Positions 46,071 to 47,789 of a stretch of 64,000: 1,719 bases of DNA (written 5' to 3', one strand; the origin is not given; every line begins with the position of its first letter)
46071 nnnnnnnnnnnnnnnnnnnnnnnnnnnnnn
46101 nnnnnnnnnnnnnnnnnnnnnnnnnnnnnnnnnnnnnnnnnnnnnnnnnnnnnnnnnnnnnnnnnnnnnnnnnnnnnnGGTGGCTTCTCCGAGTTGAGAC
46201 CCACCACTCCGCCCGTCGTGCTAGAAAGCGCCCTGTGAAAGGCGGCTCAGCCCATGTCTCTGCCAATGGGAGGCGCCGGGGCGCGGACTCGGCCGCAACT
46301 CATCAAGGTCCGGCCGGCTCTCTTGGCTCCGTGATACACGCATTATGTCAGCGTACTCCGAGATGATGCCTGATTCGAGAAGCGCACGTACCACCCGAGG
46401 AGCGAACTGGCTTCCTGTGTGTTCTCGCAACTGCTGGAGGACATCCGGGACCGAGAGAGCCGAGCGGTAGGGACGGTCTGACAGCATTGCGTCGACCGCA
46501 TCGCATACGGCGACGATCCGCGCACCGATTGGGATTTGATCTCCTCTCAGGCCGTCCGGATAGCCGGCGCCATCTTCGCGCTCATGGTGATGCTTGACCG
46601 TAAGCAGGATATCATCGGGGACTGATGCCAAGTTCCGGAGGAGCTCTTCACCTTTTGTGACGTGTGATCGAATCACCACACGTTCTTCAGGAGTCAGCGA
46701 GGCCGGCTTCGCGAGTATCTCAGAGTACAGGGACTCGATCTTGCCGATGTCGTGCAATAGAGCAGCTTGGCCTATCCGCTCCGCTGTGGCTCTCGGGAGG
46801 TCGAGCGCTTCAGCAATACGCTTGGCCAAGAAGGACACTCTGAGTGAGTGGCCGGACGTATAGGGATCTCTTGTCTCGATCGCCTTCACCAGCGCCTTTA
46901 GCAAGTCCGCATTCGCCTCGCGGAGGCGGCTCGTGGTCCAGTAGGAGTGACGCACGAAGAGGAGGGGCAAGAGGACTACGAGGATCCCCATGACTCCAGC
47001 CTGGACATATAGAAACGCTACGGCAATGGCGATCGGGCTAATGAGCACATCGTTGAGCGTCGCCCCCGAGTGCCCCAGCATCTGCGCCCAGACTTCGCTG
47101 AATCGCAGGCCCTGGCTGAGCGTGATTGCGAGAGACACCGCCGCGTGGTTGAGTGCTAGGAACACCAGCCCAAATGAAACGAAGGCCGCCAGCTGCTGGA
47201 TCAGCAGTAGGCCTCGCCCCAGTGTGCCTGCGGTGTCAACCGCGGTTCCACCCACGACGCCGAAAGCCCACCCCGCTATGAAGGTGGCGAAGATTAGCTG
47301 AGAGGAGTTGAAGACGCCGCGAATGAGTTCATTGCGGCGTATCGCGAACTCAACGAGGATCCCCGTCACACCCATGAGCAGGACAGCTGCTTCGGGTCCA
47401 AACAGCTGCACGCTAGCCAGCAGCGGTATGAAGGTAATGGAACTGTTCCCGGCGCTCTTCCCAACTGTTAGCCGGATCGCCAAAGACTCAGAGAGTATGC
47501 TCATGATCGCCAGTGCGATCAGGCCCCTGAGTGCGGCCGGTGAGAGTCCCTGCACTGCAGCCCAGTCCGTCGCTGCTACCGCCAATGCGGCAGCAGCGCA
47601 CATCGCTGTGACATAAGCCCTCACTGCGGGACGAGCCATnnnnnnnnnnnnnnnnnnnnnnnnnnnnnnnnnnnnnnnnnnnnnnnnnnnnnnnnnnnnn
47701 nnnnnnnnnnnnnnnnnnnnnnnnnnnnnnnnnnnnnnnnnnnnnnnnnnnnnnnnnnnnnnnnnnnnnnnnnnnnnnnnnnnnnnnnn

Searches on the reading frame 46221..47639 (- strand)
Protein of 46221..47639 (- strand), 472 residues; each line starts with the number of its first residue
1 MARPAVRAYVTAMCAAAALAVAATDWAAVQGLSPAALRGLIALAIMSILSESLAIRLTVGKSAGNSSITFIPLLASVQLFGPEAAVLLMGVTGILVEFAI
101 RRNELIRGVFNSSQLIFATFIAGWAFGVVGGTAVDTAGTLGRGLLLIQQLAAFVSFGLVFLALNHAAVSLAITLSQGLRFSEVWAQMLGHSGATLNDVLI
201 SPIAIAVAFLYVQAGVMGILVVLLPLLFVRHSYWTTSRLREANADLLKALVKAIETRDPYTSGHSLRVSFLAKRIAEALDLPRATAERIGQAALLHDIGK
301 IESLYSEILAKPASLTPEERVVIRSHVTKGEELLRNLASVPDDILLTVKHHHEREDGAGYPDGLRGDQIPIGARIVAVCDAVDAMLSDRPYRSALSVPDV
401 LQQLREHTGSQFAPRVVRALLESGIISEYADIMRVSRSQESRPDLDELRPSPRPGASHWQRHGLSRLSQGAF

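Call 6: search_protein_families(library=pfam, proteins=[window:46221-47639:-], max_evalue=0.01)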
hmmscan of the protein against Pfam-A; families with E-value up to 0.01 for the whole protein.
window:46221-47639:- (472 aa): 4 families
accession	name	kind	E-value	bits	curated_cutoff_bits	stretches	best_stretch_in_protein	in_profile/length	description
PF13487.12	HD_5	-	4e-32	111.7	27.2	1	249-416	2-170/170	HD domain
PF01966.28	HD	-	8.4e-22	78.1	22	1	262-385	2-116/116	HD domain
PF20972.2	MASE9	-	5.6e-09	36.7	24.3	1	52-227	40-194/203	MASE9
PF08668.18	HDOD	-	0.00014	21.9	22.9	1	263-334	97-177/196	HDOD domain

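Call 9: find_homologous_proteins(query=window:46221-47639:-, max_evalue=1e-20)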
Query window:46221-47639:- (472 aa): 4043 proteins with E <= 1e-20 among 8000 candidates; the best 120 are listed.
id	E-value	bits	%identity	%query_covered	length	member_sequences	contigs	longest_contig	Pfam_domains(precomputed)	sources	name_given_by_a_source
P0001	3.1e-270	914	100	90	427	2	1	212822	PF20972.3,PF13487.13,PF01966.29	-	-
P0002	1.0e-251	853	90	96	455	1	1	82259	PF20972.3,PF08668.19,PF13487.13,PF01966.29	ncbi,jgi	-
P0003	1.4e-223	761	80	97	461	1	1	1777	PF20972.3,PF13487.13,PF01966.29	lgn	-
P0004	7.0e-222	755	83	90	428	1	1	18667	PF20972.3,PF13487.13,PF01966.29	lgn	-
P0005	9.1e-214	728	78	93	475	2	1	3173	PF20972.3,PF13487.13,PF01966.29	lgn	-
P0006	1.7e-207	708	72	96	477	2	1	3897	PF20972.3,PF13487.13,PF01966.29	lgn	-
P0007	5.1e-206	703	74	96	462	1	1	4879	PF20972.3,PF13487.13,PF01966.29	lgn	-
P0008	3.1e-203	694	74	93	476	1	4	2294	PF20972.3,PF08668.19,PF13487.13,PF01966.29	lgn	-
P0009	4.6e-202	690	75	88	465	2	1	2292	PF20972.3,PF13487.13,PF01966.29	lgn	-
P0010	5.3e-201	686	73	94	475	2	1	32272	PF20972.3,PF08668.19,PF13487.13,PF01966.29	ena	-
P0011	9.9e-201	685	72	96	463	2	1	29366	PF20972.3,PF08668.19,PF13487.13,PF01966.29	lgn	-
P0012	3.5e-194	664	68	97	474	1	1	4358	PF20972.3,PF13487.13,PF01966.29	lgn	-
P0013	4.8e-189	647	66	100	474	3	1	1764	PF20972.3,PF08668.19,PF13487.13,PF01966.29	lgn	-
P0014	5.1e-189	647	71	88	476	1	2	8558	PF20972.3,PF13487.13,PF01966.29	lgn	-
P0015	4.8e-184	630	70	89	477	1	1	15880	PF20972.3,PF08668.19,PF13487.13,PF01966.29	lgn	-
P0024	2.8e-176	605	64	96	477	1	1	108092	PF20972.3,PF13487.13,PF01966.29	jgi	jgi:putative nucleotidyltransferase with HDIG domain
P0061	8.0e-161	554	58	96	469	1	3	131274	PF20972.3,PF08668.19,PF13487.13,PF01966.29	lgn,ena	-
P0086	1.4e-157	543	60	92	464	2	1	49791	PF20972.3,PF08668.19,PF13487.13,PF01966.29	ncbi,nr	ncbi:MAG: HD-GYP domain-containing protein [Longimicrobiales bacterium]|nr:HD-GYP domain-containing 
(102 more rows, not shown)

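Call 11: find_related_loci(query=A1, collection=genome_contigs, flank=3000)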
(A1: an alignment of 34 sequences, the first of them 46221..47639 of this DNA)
Query A1 (472 aa) in genome_contigs; peptide patterns used: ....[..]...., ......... (x = any residue, [..] = any of these).
600 stretches matched a pattern (row limit reached: there are more); 201 encode a relative of the query (tblastn E <= 1e-3); the best 80 are kept; 80 distinct loci.
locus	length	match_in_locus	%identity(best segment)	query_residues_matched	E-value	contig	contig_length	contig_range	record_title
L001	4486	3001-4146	42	39-428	8e-88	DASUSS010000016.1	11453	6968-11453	MAG TPA_asm: Longimicrobiales bacterium isolate SMAG_U1742 k141_12800, whole genome shotgun sequence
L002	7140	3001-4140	38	53-455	1e-78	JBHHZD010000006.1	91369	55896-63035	MAG: Gemmatimonadota bacterium isolate Maj_1_bin.60 NODE_36_length_91369_cov_9.933307, whole genome shotgun sequence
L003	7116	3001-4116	35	36-414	4e-57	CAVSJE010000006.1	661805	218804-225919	MAG: uncultured Gemmatimonadaceae bacterium isolate MFD02416.bin.1.362 genome assembly, contig: contig_28967, whole geno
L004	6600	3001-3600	43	247-457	2e-41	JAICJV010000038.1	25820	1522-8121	MAG: Thermoleophilaceae bacterium isolate GZL_HY_2_bin.17 k141_3484403_length_25820_cov_11.4295, whole genome shotgun se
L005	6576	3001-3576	47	236-422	2e-41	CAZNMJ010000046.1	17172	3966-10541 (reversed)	MAG TPA_asm: uncultured Anaerolineales bacterium isolate SRP239594_co1_144 genome assembly, contig: NODE_1395_length_171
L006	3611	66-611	45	239-422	2e-41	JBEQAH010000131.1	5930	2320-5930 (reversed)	MAG: bacterium isolate 03V1_S199.semibin_refined.081 NODE_8258_length_5930_cov_3.195244, whole genome shotgun sequence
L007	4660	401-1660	31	9-443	5e-41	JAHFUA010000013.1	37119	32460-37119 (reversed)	MAG: Acidobacteria bacterium isolate nzgw69 NODE_1525_length_37120_cov_4.429985, whole genome shotgun sequence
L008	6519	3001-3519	48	247-421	2e-40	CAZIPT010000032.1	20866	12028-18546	MAG TPA_asm: uncultured Eubacteriales bacterium isolate SRP302447_co1_108 genome assembly, contig: NODE_6810_length_2086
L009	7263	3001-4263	32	17-440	4e-40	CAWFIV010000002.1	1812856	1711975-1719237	MAG: uncultured Acidobacteriota bacterium isolate MFD02248.bin.1.173 genome assembly, contig: contig_12345, whole genome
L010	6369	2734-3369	40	235-448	8e-40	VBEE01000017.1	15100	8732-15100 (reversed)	MAG: Chloroflexi bacterium isolate CF_18 14_1009_13_20cm_scaffold_1078, whole genome shotgun sequence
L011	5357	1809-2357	41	237-422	5e-39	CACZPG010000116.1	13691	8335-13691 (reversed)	MAG: uncultured Lachnospiraceae bacterium isolate RUG12819 genome assembly, contig: RUG12819_asm_116, whole genome shotg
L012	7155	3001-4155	29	40-422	4e-39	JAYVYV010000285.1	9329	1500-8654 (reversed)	MAG: Acidobacteriota bacterium isolate GL86_DN_metabat_16_sub GL86_DN_metabat_16_sub_284, whole genome shotgun sequence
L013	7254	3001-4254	28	5-422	1e-38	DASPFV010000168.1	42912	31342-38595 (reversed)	MAG TPA_asm: Vicinamibacterales bacterium isolate SMAG_U16434 k141_487486, whole genome shotgun sequence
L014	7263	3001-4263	29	5-441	6e-39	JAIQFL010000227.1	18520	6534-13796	MAG: Terriglobia bacterium isolate SRVP_16 SR-VP_26_10_2019_C_20cm_scaffold_4894, whole genome shotgun sequence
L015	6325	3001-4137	31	55-442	5e-38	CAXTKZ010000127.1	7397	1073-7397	MAG TPA_asm: uncultured Acidobacteriaceae bacterium isolate public_SRR13125477_metawrap_bin.1 genome assembly, contig: p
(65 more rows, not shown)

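Call 12: find_encoding_contigs(protein=P0002, flank=4000, max_places=2)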
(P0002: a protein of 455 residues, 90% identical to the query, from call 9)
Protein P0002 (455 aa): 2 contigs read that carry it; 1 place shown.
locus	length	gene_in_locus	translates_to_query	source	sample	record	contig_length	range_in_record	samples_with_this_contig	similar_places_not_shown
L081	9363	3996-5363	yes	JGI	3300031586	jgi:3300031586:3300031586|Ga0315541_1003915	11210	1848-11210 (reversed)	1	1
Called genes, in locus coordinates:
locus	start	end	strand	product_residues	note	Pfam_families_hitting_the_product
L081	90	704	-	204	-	-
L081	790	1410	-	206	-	PF00265:TK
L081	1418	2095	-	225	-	PF02563:Poly_export, PF22461:SLBB_2 (faint), PF10531:SLBB (faint)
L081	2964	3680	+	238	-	-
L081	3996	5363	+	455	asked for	PF20972:MASE9, PF08668:HDOD (faint), PF13487:HD_5, PF01966:HD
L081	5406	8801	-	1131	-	PF13191:AAA_16, PF13424:TPR_12 (faint)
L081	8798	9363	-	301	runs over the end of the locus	PF12833:HTH_18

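Call 13: find_encoding_contigs(protein=P0004, flank=4000, max_places=2)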
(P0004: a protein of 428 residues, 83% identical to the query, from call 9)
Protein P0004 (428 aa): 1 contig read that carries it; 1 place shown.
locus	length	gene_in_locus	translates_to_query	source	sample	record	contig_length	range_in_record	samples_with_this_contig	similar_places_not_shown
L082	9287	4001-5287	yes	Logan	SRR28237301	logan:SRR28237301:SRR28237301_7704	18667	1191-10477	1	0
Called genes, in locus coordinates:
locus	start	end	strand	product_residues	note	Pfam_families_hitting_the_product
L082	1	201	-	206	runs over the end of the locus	PF00265:TK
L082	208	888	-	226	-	PF02563:Poly_export, PF22461:SLBB_2 (faint), PF10531:SLBB (faint)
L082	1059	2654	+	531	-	PF01663:Phosphodiest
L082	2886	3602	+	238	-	-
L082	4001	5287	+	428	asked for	PF20972:MASE9, PF13487:HD_5, PF01966:HD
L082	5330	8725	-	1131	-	PF13191:AAA_16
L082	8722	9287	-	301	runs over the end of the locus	PF12833:HTH_18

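Call 14: find_encoding_contigs(protein=P0010, flank=4000, max_places=2)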
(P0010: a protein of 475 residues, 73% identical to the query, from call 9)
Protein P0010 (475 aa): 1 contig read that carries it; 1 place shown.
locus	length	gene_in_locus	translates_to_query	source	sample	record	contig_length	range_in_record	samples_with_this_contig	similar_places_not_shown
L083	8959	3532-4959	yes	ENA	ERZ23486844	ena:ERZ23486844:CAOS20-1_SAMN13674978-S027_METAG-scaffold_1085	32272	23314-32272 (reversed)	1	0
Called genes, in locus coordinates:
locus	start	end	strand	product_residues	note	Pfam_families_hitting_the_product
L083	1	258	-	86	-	?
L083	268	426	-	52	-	-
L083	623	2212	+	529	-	PF01663:Phosphodiest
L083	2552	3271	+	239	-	-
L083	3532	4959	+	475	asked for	PF20972:MASE9, PF13487:HD_5, PF01966:HD, PF08668:HDOD (faint)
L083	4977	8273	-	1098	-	-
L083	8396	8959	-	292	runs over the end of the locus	PF12833:HTH_18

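Call 20: find_encoding_contigs(protein=P0024, flank=4000, max_places=1)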
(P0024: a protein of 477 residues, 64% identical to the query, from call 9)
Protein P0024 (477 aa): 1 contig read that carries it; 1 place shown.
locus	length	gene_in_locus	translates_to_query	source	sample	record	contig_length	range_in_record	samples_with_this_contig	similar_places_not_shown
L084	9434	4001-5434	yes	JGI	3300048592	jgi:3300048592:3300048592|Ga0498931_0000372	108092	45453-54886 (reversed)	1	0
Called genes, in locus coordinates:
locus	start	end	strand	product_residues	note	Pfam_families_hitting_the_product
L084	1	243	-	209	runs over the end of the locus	PF00265:TK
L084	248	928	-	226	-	PF02563:Poly_export, PF22461:SLBB_2 (weak), PF10531:SLBB (faint)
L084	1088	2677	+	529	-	PF01663:Phosphodiest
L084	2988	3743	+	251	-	-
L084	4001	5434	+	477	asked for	PF20972:MASE9, PF13487:HD_5, PF01966:HD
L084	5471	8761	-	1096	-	PF13191:AAA_16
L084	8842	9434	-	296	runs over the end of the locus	PF12833:HTH_18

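Call 21: find_encoding_contigs(protein=P0061, flank=4000, max_places=1)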
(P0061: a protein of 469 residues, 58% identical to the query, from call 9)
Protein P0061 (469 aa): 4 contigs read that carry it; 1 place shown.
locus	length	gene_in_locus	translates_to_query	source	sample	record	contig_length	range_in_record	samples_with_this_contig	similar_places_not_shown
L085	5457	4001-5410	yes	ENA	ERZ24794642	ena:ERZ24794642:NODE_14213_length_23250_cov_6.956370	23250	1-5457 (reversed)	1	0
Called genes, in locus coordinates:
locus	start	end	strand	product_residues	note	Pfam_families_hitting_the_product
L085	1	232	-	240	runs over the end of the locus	-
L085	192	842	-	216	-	PF00265:TK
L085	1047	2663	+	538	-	PF00884:Sulfatase (faint), PF01663:Phosphodiest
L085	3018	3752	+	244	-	-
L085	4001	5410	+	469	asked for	PF20972:MASE9, PF08668:HDOD (weak), PF13487:HD_5, PF01966:HD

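Call 22: find_encoding_contigs(protein=P0086, flank=4000, max_places=1)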
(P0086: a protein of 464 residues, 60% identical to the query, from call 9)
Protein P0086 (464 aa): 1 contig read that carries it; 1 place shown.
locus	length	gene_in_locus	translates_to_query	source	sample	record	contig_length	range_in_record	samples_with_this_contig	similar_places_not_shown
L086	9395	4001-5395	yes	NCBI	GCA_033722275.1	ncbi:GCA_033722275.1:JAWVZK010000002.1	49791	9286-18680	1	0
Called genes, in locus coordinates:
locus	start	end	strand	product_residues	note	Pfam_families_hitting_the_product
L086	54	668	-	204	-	-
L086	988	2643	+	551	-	PF00884:Sulfatase (faint), PF01663:Phosphodiest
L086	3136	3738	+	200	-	-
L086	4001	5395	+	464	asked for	PF20972:MASE9, PF08668:HDOD (faint), PF13487:HD_5, PF01966:HD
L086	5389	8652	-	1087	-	PF13191:AAA_16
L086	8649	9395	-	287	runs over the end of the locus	PF12833:HTH_18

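Call 37: search_protein_families(library=ncbifam, proteins=[window:46221-47639:-], max_evalue=0.1)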
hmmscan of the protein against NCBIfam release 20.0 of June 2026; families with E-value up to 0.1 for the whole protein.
window:46221-47639:- (472 aa): 7 families
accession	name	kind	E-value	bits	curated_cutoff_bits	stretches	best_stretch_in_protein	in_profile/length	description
NF053512.1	nitric_RR_NosR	exception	3.1e-35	122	400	1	238-423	169-353/422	response regulator c-di-GMP phosphodiesterase, NosR family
TIGR00277.1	HDIG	domain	2.2e-10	40.2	27.6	1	261-353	5-83/84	HDIG domain-containing metalloprotein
TIGR02621.3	cas3_GSU0051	exception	9.2e-07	28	400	1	263-327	673-737/854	type I-G CRISPR-associated helicase/endonuclease Cas3g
TIGR01596.1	cas3_HD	equivalog_domain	3.6e-05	23.9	43.45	1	264-364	4-113/178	CRISPR-associated endonuclease Cas3''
TIGR03319.1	RNase_Y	equivalog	0.001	17.6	454.35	1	264-353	333-402/514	ribonuclease Y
NF045665.1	NTPtran_DVU1551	equivalog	0.0028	16.8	315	1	246-302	203-261/359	DVU_1551 family NTP transferase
NF009344.0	PRK12705.1-1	equivalog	0.04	12.5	831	0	264-357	391-464/572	hypothetical protein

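Call 70: find_homologous_proteins(query=L003:2902-4239:+, max_evalue=1e-30)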
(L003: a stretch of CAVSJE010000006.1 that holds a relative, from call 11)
Query L003:2902-4239:+ (445 aa): 6710 proteins with E <= 1e-30 among 8000 candidates; the best 120 are listed.
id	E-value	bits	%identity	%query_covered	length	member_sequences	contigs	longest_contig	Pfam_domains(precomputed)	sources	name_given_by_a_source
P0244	6.9e-283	956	99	100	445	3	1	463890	PF13487.13,PF01966.29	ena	-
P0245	1.7e-242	823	84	100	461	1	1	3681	PF13487.13,PF01966.29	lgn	-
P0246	2.3e-238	809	82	100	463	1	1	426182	PF13487.13,PF01966.29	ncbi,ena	-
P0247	6.2e-227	772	80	100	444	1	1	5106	PF13487.13,PF01966.29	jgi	jgi:putative nucleotidyltransferase with HDIG domain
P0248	5.8e-225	765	88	89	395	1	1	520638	PF13487.13,PF01966.29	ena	-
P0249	2.5e-224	763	79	100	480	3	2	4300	PF13487.13,PF01966.29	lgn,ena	-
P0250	4.5e-222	756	77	100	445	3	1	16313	PF13487.13,PF01966.29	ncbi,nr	ncbi:MAG: HD domain-containing protein [Gemmatimonadota bacterium]|nr:HD domain-containing protein [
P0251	2.6e-208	710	75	96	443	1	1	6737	PF13487.13,PF01966.29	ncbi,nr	ncbi:MAG TPA: HD domain-containing phosphohydrolase, partial [Gemmatimonadaceae bacterium]|nr:HD dom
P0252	8.1e-203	692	70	100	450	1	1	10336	PF13487.13,PF01966.29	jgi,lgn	jgi:putative nucleotidyltransferase with HDIG domain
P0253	3.4e-194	664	67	100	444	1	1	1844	PF13487.13,PF01966.29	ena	-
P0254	8.4e-193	659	67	100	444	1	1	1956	PF13487.13,PF01966.29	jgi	jgi:putative nucleotidyltransferase with HDIG domain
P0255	2.9e-190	651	66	100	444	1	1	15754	PF13487.13,PF01966.29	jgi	jgi:putative nucleotidyltransferase with HDIG domain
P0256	4.1e-190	650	67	100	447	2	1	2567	PF13487.13,PF01966.29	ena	-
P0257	4.7e-190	650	67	98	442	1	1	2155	PF13487.13,PF01966.29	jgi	jgi:putative nucleotidyltransferase with HDIG domain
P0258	1.6e-188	645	68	100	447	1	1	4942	PF13487.13,PF01966.29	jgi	jgi:putative nucleotidyltransferase with HDIG domain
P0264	1.3e-184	632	69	90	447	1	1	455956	PF13487.13,PF01966.29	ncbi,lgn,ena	-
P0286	1.2e-158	547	67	81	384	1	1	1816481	PF20972.3,PF13487.13,PF01966.29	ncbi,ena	-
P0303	6.1e-156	538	58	93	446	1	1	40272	PF13487.13,PF01966.29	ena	-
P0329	1.3e-153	530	60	88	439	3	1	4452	PF20972.3,PF13487.13,PF01966.29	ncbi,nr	ncbi:MAG TPA: HD domain-containing phosphohydrolase [Blastocatellia bacterium]|nr:HD domain-containi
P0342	5.4e-153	528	54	100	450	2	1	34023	PF13487.13,PF01966.29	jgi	jgi:putative nucleotidyltransferase with HDIG domain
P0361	6.6e-152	524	55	95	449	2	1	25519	PF13487.13,PF01966.29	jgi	jgi:hypothetical protein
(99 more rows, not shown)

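Call 71: find_encoding_contigs(protein=P0264, flank=2500, max_places=1)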
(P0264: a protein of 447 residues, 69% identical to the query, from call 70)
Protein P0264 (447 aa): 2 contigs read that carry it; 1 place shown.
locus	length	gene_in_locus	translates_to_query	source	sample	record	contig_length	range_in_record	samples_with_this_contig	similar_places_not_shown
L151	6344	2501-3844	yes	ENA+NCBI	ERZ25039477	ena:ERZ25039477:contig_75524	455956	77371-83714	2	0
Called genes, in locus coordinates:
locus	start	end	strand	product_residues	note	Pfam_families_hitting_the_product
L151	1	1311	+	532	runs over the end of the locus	PF00158:Sigma54_activat, PF14532:Sigma54_activ_2, PF07728:AAA_5, PF25601:AAA_lid_14, PF02954:HTH_8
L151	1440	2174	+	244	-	-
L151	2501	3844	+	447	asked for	PF13487:HD_5, PF01966:HD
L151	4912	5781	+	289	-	-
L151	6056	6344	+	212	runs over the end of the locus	PF12762:DDE_Tnp_IS1595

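Call 72: find_encoding_contigs(protein=P0286, flank=2500, max_places=1)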
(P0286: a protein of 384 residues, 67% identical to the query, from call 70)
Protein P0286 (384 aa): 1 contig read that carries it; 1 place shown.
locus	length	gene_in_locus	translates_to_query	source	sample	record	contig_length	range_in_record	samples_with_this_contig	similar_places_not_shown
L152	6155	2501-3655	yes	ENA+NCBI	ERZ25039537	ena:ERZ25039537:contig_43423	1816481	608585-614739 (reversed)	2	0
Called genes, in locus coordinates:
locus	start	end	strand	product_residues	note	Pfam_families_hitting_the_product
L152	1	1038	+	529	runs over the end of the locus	PF00158:Sigma54_activat, PF01078:Mg_chelatase (faint), PF14532:Sigma54_activ_2, PF07728:AAA_5, PF25601:AAA_lid_14, PF02954:HTH_8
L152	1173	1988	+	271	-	-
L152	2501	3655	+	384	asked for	PF20972:MASE9 (weak), PF13487:HD_5, PF01966:HD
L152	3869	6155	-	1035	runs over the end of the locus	PF13191:AAA_16, PF13401:AAA_22 (weak)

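Call 73: find_encoding_contigs(protein=P0303, flank=2500, max_places=1)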
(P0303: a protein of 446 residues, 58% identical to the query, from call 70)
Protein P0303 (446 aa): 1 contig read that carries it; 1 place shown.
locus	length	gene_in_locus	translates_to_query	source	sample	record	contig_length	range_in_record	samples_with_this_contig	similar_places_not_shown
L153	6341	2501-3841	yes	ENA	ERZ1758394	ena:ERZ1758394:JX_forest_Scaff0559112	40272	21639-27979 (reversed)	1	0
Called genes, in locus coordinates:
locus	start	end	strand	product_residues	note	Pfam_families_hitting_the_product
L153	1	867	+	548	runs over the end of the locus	PF00158:Sigma54_activat, PF14532:Sigma54_activ_2, PF07728:AAA_5 (weak), PF25601:AAA_lid_14, PF02954:HTH_8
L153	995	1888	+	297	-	-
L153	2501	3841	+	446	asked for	PF13487:HD_5, PF01966:HD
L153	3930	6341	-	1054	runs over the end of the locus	PF13191:AAA_16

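Call 74: find_encoding_contigs(protein=P0342, flank=2500, max_places=1)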
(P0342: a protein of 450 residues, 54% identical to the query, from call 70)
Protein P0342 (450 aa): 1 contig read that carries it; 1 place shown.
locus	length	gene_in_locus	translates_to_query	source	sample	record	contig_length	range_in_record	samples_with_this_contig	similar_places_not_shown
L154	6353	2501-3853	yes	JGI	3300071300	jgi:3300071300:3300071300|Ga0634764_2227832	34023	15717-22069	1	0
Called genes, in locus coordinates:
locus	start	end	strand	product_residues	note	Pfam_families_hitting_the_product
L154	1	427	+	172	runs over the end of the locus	-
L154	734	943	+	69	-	-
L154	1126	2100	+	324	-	-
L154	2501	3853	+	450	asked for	PF13487:HD_5, PF01966:HD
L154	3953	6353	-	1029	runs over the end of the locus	PF13191:AAA_16, PF13401:AAA_22 (weak)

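Call 75: find_encoding_contigs(protein=P0329, flank=2500, max_places=1)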
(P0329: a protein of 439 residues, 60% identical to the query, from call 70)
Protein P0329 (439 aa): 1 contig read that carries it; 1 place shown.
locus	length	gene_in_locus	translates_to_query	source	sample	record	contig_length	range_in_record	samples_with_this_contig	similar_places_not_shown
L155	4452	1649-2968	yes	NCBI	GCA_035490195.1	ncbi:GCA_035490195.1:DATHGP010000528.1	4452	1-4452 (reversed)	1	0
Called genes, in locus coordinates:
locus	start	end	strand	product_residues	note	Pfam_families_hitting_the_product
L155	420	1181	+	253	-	-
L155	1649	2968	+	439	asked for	PF20972:MASE9 (weak), PF13487:HD_5, PF01966:HD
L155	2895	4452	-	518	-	?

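Call 76: find_encoding_contigs(protein=P0361, flank=2500, max_places=1)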
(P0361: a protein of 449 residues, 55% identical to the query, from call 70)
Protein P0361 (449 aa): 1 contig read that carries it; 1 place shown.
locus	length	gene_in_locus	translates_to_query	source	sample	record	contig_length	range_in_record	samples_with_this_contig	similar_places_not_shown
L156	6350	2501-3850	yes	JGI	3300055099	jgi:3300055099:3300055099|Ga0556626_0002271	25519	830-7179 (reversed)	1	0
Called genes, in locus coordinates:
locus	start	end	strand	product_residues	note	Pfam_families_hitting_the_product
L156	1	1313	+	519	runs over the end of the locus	PF00158:Sigma54_activat, PF14532:Sigma54_activ_2, PF07728:AAA_5, PF25601:AAA_lid_14, PF02954:HTH_8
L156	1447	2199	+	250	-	-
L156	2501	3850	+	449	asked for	PF01966:HD, PF13487:HD_5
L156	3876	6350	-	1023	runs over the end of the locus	PF07719:TPR_2 (faint), PF13191:AAA_16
